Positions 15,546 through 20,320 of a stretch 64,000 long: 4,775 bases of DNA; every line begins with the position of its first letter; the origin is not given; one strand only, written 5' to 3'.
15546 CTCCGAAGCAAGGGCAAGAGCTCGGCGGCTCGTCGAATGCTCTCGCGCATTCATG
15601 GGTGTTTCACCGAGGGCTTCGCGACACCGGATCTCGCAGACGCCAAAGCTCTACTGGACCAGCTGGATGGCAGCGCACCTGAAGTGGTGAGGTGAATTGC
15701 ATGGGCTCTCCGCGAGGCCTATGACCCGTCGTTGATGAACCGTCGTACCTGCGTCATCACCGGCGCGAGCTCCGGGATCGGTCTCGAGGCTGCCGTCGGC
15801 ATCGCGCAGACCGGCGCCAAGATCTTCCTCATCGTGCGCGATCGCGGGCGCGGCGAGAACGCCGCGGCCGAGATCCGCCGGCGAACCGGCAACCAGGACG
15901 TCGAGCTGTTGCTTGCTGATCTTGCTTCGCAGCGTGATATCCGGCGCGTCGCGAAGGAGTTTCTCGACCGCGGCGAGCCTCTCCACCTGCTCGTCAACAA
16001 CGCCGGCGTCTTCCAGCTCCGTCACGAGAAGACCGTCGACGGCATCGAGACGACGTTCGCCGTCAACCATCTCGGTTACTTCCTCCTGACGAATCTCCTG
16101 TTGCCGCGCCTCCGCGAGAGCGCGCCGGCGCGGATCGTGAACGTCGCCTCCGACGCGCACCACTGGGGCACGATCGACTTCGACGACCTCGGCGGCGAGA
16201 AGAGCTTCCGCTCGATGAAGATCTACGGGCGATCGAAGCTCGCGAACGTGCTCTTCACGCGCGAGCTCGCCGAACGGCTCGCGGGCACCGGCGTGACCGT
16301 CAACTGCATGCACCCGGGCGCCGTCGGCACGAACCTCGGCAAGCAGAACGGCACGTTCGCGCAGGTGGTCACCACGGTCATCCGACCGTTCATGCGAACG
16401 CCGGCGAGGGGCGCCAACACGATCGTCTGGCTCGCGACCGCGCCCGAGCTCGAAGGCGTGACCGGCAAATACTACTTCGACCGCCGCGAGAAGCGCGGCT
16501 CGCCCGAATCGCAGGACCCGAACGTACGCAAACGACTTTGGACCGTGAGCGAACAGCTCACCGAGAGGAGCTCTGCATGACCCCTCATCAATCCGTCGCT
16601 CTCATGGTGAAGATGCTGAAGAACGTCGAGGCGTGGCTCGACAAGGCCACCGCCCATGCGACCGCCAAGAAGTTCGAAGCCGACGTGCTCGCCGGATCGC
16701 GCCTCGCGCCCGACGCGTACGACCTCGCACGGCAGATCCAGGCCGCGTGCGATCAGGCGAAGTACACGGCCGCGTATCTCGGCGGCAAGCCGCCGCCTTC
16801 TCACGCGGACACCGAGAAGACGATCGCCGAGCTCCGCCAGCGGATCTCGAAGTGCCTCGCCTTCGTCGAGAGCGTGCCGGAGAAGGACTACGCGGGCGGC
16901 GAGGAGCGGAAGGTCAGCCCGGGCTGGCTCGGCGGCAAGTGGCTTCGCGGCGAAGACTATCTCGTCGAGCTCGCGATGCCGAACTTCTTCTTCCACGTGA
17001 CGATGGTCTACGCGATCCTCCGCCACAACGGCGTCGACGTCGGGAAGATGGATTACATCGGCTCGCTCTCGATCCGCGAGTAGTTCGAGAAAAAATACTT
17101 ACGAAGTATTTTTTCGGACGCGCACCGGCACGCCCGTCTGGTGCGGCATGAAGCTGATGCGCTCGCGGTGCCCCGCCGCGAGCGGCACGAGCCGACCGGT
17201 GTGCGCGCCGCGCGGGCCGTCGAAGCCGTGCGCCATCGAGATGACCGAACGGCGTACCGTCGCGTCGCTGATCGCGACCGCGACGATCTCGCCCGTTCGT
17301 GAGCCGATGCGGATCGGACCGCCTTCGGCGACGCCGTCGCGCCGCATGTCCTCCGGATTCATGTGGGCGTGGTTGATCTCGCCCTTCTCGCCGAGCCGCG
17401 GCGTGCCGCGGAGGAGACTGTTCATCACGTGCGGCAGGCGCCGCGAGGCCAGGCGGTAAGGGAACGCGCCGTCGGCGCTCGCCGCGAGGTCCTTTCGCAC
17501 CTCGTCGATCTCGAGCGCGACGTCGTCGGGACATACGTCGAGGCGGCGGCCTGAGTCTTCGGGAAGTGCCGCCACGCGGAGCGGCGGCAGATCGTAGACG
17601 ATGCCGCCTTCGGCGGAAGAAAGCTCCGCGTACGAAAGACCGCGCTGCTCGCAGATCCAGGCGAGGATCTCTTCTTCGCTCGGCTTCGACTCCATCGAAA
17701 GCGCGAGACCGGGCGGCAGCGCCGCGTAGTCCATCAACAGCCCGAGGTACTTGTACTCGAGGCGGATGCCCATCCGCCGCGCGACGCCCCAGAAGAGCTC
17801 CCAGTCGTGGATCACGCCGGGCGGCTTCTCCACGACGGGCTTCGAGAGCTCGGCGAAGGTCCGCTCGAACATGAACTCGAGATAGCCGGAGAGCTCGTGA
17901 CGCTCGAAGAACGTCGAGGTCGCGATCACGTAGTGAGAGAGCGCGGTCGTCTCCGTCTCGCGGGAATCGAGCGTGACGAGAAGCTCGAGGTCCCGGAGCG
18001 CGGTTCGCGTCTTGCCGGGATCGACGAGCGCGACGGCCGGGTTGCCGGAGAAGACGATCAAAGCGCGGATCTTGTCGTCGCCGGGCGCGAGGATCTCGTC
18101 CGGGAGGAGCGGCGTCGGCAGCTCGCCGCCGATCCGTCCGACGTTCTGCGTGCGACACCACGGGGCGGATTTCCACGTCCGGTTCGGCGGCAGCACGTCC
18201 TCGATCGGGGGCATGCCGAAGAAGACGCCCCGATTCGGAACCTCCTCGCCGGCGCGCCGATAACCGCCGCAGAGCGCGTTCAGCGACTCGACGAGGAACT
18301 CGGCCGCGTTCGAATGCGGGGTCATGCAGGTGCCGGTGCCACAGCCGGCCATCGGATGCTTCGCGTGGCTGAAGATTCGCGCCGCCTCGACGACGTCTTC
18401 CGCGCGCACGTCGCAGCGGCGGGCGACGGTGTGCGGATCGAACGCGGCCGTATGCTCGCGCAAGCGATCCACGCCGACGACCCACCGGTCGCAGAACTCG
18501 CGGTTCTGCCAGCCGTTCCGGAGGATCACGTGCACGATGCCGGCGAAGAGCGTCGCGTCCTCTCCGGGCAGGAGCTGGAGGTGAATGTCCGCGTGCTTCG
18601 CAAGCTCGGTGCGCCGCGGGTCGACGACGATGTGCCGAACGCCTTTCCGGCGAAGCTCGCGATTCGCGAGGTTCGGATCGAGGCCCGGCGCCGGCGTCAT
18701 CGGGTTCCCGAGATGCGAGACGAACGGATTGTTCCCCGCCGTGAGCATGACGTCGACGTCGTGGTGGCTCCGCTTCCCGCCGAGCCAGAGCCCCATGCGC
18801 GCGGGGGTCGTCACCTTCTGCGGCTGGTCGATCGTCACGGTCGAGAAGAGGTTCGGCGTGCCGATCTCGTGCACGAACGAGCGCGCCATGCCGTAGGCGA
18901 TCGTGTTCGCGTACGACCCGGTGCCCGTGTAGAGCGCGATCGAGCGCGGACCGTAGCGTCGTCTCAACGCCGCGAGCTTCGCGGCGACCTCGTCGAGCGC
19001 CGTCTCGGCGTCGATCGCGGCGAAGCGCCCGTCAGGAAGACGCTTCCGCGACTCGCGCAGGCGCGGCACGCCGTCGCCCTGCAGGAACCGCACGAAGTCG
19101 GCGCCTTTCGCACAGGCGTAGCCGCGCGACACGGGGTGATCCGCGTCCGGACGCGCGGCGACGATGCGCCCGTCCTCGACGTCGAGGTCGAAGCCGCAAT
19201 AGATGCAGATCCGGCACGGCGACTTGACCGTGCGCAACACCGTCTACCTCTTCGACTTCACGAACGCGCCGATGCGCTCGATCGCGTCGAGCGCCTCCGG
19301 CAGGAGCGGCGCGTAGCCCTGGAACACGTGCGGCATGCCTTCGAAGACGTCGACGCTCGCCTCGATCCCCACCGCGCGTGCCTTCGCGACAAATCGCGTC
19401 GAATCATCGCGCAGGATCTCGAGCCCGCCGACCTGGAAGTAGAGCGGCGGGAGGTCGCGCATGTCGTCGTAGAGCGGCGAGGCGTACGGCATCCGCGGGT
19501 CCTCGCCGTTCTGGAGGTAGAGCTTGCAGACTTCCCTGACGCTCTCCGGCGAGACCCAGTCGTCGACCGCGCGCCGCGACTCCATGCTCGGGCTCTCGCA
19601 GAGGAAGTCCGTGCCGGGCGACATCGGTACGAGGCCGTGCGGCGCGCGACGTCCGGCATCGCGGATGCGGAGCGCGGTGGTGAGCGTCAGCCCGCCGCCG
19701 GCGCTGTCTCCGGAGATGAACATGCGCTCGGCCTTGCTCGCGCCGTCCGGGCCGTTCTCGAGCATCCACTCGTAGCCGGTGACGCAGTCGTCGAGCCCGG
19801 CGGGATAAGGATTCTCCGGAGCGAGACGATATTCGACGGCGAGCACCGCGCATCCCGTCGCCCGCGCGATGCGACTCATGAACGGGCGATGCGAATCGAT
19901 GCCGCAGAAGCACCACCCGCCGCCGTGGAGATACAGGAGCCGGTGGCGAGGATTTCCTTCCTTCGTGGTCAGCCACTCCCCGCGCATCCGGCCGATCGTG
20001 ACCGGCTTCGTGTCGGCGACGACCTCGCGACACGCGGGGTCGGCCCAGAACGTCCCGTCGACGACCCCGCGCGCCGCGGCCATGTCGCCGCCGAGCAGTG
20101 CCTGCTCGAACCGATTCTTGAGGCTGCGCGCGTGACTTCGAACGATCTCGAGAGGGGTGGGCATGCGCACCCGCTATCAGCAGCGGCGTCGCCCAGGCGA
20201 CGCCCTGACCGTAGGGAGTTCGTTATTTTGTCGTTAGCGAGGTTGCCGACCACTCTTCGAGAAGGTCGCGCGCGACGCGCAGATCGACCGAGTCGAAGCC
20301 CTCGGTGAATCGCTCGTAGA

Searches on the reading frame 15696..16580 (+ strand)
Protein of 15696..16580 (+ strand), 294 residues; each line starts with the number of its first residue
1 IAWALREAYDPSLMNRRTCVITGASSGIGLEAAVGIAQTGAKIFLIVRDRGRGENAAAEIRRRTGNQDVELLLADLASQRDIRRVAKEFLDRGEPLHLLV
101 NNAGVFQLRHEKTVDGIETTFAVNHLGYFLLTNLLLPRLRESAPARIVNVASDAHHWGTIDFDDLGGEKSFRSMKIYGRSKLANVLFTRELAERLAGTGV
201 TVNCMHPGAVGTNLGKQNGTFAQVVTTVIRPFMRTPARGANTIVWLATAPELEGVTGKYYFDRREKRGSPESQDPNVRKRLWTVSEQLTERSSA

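Call 30: search_protein_families(library=pfam, proteins=[window:15696-16580:+], max_evalue=0.001)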
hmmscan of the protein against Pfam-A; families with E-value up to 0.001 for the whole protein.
window:15696-16580:+ (294 aa): 3 families
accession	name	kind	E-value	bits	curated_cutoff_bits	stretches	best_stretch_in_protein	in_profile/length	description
PF00106.31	adh_short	-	2.7e-37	128.6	26.6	1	18-218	2-190/195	short chain dehydrogenase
PF13561.12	adh_short_C2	-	1e-26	94.4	27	1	23-258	1-227/236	Enoyl-(Acyl carrier protein) reductase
PF08659.16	KR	-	1e-07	32.5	22.6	1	18-134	2-122/180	KR domain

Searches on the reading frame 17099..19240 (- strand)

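Call 30: search_protein_families(library=pfam, proteins=[window:17099-19240:-], max_evalue=0.001)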
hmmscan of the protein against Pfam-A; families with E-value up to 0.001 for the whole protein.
window:17099-19240:- (713 aa): 3 families
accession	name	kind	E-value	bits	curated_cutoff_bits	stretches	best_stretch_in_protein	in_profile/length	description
PF00384.28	Molybdopterin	-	6.7e-22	78.4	24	1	66-484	7-348/353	Molybdopterin oxidoreductase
PF04879.21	Molybdop_Fe4S4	-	1.8e-12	47.5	22.7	1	3-52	2-52/55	Molybdopterin oxidoreductase Fe4S4 domain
PF01568.27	Molydop_binding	-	1.7e-09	38.1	26.8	1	597-685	3-93/110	Molydopterin dinucleotide binding domain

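Call 81: search_protein_families(library=ncbifam, proteins=[window:17099-19240:-], max_evalue=1e-10)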
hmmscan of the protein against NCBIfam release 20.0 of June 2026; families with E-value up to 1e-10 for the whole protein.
window:17099-19240:- (713 aa): 12 families
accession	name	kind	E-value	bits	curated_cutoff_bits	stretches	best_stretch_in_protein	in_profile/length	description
TIGR01591.1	Fdh-alpha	equivalog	2.8e-54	184.4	666.25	2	11-327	2-311/672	formate dehydrogenase subunit alpha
NF047855.1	AssmNtatRedNasC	equivalog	4.7e-33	114.4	1100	1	195-297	204-306/708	assimilatory nitrate reductase catalytic subunit NasC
NF012032.0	PRK15488.1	equivalog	9.4e-30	103.2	694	1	3-331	42-359/759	thiosulfate reductase PhsA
NF041323.1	Nitr_red_NasA_Halo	equivalog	7.5e-24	84.2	1000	1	15-294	7-274/673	assimilatory nitrate reductase NasA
NF041783.2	mnquin_red_QrcB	equivalog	2.7e-21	75.4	440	1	5-325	53-357/695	menaquinone reductase molybdopterin-binding-like subunit QrcB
TIGR02166.1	dmsA_ynfE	subfamily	1.2e-17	63.3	777.7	1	60-259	104-304/794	DMSO/selenate family reductase complex A subunit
TIGR03479.1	DMSO_red_II_alp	subfamily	1.5e-17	63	984.75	0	39-249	101-302/913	molybdopterin-dependent oxidoreductase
NF041513.1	formate_DH_Act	exception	7.3e-16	57.1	1400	0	4-95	42-133/1067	formate dehydrogenase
TIGR00509.1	bisC_fam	subfamily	1.1e-13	50.4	1017.55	0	194-263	198-268/772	molybdopterin guanine dinucleotide-containing S/N-oxide reductase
NF010055.0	PRK13532.1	equivalog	7.7e-13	47.6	904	1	5-252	43-289/830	nitrate reductase catalytic subunit NapA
TIGR01706.1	NAPA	equivalog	1.4e-12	46.7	930.55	1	5-254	43-291/830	periplasmic nitrate reductase subunit alpha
TIGR01553.1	formate-DH-alph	equivalog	2.1e-12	45.7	814.2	0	196-254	246-304/1009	formate dehydrogenase-N subunit alpha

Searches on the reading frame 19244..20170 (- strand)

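Call 30: search_protein_families(library=pfam, proteins=[window:19244-20170:-], max_evalue=0.001)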
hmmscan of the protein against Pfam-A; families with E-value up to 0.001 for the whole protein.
window:19244-20170:- (308 aa): 3 families
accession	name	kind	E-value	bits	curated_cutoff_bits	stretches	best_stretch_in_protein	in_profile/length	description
PF07859.19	Abhydrolase_3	-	2.8e-59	200.8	25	1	78-284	1-209/210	alpha/beta hydrolase fold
PF20434.5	BD-FAE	-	1.5e-12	47.9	26.8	1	69-168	7-109/215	BD-FAE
PF10340.15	Say1_Mug180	-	6.1e-08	32.4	21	1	78-226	125-276/374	Steryl acetyl hydrolase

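Call 81: search_protein_families(library=ncbifam, proteins=[window:19244-20170:-], max_evalue=1e-10)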
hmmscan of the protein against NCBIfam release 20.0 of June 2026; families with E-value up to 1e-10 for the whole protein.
window:19244-20170:- (308 aa): 6 families
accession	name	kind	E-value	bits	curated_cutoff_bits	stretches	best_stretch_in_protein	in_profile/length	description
NF058651.1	GESAG_HSLs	subfamily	5.2e-60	203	430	1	53-306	45-294/296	GESAG motif subfamily hormone-sensitive lipase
NF058653.1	LipP1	equivalog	1.4e-47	162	350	1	66-301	62-297/300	LipP1 family hormone-sensitive lipase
NF058649.1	GTSAG_HSLs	subfamily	1e-37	130.2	380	1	69-306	82-310/312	GTSAG motif subfamily hormone-sensitive lipase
NF033149.0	CHL_hydrolase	equivalog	2e-36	125.5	500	1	72-305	72-306/310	chloramphenicol hydrolase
NF007547.0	PRK10162.1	equivalog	9.7e-35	120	389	1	40-304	49-315/321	acetyl esterase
NF058650.1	GCSAG_HSLs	subfamily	6.1e-20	72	410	1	73-305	83-310/314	GCSAG motif subfamily hormone-sensitive lipase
